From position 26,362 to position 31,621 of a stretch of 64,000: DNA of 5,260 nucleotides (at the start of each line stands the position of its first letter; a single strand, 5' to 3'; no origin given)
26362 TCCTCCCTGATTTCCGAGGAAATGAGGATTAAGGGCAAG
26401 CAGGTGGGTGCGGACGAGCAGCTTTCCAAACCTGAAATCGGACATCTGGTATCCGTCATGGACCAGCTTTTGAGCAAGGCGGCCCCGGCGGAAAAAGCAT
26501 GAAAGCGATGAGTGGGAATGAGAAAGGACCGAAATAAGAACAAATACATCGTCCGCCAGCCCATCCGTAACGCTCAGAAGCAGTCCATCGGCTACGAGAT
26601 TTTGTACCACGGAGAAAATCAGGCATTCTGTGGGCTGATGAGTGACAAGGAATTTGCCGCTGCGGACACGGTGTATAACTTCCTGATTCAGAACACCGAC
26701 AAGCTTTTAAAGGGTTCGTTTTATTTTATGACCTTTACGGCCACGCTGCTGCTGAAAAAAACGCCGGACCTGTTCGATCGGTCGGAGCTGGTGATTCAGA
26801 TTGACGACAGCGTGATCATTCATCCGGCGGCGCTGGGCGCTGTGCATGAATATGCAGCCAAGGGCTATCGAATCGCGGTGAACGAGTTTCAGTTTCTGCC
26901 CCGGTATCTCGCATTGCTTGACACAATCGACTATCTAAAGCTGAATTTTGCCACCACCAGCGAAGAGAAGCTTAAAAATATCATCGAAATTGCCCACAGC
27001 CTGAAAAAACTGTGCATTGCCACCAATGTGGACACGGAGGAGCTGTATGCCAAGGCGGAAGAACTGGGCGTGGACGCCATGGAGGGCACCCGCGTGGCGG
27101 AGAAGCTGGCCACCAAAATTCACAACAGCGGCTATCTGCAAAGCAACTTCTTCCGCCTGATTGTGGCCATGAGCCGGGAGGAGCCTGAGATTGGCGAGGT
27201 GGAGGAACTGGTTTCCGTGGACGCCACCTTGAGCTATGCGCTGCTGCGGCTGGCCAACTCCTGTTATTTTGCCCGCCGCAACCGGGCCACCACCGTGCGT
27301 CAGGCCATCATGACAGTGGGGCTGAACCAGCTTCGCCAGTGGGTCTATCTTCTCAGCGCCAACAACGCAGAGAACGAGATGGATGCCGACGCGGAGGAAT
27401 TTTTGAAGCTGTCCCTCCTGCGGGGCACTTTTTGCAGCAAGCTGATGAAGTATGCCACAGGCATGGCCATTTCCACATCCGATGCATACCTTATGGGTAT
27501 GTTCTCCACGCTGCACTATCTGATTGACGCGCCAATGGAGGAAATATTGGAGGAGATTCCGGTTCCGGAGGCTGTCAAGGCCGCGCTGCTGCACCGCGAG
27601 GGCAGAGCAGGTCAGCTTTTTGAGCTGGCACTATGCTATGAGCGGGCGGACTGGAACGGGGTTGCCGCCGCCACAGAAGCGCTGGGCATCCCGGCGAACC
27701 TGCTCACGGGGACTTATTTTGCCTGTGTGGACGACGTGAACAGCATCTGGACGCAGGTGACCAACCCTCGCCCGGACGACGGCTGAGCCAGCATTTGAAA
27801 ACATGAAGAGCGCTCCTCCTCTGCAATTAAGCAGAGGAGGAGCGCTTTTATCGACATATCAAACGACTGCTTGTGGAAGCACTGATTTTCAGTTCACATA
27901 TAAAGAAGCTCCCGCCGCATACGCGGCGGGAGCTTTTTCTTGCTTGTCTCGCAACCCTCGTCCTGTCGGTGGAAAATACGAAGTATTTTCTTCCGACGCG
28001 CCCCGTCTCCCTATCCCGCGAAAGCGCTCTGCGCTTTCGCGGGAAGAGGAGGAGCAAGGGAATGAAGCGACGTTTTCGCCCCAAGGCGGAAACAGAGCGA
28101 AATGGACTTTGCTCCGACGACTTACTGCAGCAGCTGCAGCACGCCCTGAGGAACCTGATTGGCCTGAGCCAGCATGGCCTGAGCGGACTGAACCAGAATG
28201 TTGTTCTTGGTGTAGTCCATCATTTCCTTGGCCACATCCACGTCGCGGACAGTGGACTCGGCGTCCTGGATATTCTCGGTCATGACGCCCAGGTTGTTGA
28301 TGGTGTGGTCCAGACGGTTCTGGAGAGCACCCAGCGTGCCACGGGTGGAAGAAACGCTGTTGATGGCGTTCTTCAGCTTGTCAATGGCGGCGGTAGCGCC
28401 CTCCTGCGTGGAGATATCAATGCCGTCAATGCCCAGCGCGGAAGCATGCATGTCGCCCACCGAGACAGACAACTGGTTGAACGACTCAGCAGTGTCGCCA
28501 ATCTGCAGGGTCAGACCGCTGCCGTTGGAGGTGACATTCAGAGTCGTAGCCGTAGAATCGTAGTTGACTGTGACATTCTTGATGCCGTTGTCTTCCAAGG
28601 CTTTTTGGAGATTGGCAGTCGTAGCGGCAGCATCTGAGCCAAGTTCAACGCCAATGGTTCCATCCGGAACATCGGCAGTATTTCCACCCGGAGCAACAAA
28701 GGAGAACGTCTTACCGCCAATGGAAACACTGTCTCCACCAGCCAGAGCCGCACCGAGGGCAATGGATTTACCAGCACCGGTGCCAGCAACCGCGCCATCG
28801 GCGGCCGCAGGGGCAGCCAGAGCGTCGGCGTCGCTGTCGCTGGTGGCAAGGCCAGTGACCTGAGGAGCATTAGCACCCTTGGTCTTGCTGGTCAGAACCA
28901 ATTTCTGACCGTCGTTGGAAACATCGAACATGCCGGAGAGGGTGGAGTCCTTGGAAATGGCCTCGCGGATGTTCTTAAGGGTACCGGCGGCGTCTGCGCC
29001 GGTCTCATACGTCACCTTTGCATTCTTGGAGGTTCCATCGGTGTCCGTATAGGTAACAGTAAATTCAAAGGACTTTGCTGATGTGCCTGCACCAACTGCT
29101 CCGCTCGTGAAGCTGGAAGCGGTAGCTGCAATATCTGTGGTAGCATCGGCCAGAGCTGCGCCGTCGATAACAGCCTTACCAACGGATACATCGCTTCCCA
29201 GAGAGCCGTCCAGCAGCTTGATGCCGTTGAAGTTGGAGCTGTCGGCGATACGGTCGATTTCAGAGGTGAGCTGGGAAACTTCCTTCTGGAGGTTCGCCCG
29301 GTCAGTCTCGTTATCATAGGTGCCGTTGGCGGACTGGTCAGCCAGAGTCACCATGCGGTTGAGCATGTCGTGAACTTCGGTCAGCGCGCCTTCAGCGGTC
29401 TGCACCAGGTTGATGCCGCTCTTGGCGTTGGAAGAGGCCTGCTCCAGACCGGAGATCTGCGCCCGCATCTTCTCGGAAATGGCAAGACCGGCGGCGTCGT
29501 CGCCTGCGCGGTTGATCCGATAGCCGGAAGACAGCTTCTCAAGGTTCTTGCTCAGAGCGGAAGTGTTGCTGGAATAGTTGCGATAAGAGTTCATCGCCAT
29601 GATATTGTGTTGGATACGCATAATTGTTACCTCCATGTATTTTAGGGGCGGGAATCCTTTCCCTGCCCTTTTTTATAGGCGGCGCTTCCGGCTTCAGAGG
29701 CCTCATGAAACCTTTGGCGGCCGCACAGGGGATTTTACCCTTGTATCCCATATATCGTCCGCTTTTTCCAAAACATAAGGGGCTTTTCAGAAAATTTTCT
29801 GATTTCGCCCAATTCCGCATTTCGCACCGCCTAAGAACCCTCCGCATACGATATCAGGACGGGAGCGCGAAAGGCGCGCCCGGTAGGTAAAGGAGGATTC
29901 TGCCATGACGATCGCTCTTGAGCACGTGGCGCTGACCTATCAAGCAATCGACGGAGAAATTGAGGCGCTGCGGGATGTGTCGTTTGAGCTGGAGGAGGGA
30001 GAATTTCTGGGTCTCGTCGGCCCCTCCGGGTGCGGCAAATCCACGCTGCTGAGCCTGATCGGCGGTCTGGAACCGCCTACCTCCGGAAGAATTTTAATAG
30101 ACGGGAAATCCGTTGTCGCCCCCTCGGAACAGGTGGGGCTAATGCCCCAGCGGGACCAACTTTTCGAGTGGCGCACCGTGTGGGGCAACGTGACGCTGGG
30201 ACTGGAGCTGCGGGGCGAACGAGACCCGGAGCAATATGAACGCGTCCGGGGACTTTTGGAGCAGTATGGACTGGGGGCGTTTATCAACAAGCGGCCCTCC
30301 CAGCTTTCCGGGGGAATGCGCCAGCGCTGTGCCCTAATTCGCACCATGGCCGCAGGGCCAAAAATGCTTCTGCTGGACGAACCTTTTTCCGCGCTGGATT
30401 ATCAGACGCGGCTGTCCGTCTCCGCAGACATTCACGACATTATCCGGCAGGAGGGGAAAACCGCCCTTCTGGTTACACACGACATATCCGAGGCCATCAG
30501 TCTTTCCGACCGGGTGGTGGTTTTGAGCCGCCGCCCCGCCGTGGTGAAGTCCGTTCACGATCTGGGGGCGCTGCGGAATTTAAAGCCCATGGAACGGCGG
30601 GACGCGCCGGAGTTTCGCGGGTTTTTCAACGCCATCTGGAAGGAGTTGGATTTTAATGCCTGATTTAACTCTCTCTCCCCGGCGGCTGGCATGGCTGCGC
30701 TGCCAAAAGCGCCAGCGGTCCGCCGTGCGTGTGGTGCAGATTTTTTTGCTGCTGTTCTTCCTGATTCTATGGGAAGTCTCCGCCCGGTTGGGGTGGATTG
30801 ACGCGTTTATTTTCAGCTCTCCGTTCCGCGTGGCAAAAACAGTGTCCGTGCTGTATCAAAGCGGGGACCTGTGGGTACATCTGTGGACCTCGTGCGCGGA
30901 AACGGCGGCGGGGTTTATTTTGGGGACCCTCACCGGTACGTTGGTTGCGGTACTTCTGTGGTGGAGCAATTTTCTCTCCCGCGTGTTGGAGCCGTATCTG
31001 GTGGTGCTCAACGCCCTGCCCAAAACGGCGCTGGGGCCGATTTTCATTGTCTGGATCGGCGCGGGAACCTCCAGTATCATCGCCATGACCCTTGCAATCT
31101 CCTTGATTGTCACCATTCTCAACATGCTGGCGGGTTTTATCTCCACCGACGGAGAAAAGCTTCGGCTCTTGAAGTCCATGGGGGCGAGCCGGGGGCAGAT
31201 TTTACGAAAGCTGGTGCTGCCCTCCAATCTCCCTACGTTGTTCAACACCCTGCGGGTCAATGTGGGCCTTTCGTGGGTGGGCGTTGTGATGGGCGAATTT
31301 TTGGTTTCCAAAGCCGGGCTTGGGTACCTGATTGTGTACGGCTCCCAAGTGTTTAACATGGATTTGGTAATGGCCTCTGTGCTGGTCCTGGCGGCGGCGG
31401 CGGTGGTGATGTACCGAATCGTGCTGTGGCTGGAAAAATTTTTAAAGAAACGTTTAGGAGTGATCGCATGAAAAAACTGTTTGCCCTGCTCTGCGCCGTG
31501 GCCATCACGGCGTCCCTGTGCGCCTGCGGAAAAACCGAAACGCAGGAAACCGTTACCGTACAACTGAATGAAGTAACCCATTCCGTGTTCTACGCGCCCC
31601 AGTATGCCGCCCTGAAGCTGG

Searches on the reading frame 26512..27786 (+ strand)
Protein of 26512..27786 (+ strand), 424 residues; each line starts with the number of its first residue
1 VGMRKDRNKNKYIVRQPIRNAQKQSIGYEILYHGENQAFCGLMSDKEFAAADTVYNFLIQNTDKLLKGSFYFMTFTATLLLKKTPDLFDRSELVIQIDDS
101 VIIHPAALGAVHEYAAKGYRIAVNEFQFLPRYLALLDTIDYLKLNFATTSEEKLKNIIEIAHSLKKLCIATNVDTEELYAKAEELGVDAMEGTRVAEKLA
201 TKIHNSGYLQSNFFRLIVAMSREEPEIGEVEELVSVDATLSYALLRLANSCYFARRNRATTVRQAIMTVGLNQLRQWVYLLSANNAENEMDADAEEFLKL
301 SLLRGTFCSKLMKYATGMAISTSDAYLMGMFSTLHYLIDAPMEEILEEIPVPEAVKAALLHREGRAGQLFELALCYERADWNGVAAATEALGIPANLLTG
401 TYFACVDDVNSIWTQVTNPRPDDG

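Call 8: search_protein_families(library=pfam, proteins=[window:26512-27786:+], max_evalue=0.001)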
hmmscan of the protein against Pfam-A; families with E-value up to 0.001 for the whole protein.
window:26512-27786:+ (424 aa): 2 families
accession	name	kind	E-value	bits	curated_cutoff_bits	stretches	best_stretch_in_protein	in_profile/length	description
PF08668.18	HDOD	-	7.8e-19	68.4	22.9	1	211-336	6-132/196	HDOD domain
PF00563.25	EAL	-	1.7e-09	37.9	31.3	1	87-196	113-234/236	EAL domain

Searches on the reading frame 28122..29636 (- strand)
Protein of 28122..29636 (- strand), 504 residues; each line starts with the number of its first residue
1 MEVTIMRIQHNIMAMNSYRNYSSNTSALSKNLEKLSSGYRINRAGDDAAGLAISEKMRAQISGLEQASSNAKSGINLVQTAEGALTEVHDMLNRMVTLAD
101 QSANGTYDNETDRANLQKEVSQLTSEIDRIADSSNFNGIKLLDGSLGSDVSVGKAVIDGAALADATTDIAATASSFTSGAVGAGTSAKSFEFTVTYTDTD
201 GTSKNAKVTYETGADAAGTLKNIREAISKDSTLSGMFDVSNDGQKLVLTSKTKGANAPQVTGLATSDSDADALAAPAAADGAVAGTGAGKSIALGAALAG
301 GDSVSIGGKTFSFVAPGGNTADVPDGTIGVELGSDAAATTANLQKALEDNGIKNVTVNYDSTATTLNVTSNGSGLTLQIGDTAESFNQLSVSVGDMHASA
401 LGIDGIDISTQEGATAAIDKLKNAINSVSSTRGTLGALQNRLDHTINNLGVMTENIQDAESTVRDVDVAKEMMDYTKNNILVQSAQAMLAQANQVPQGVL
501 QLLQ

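Call 18: search_protein_families(library=pfam, proteins=[window:28122-29636:-], max_evalue=0.001)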
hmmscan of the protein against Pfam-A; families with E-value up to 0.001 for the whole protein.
window:28122-29636:- (504 aa): 2 families
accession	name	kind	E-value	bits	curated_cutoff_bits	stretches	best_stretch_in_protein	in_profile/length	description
PF00669.25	Flagellin_N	-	1.5e-43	148.6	26.6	1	8-145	1-137/139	Bacterial flagellin N-terminal helical region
PF00700.27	Flagellin_C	-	7.6e-28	97.1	23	1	418-503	1-86/86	Bacterial flagellin C-terminal helical region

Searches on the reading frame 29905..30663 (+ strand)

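Call 18: search_protein_families(library=pfam, proteins=[window:29905-30663:+], max_evalue=0.001)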
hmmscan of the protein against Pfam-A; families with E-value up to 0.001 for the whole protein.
window:29905-30663:+ (252 aa): 2 families
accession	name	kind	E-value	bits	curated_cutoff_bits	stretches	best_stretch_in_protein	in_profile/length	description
PF00005.33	ABC_tran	-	1.4e-34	120.1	25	1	22-161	1-136/137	ABC transporter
PF13304.12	AAA_21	-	6.5e-06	26.9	27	0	35-68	2-52/304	AAA domain, putative AbiEii toxin, Type IV TA system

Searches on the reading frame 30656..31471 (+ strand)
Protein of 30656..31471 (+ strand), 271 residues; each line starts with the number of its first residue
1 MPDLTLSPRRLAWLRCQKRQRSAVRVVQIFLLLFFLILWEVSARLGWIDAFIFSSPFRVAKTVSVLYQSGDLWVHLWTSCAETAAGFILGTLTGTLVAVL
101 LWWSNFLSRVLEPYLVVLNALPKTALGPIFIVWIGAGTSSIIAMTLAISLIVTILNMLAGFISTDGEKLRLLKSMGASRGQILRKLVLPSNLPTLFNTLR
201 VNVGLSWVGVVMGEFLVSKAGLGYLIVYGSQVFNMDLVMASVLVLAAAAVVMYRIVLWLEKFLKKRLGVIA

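Call 18: search_protein_families(library=pfam, proteins=[window:30656-31471:+], max_evalue=0.001)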
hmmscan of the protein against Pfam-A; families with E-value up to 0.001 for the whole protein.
window:30656-31471:+ (271 aa): 1 family
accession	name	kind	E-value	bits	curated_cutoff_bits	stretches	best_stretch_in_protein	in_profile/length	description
PF00528.27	BPD_transp_1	-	3.9e-24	85.8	26.4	1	90-267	1-182/184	Binding-protein-dependent transport system inner membrane component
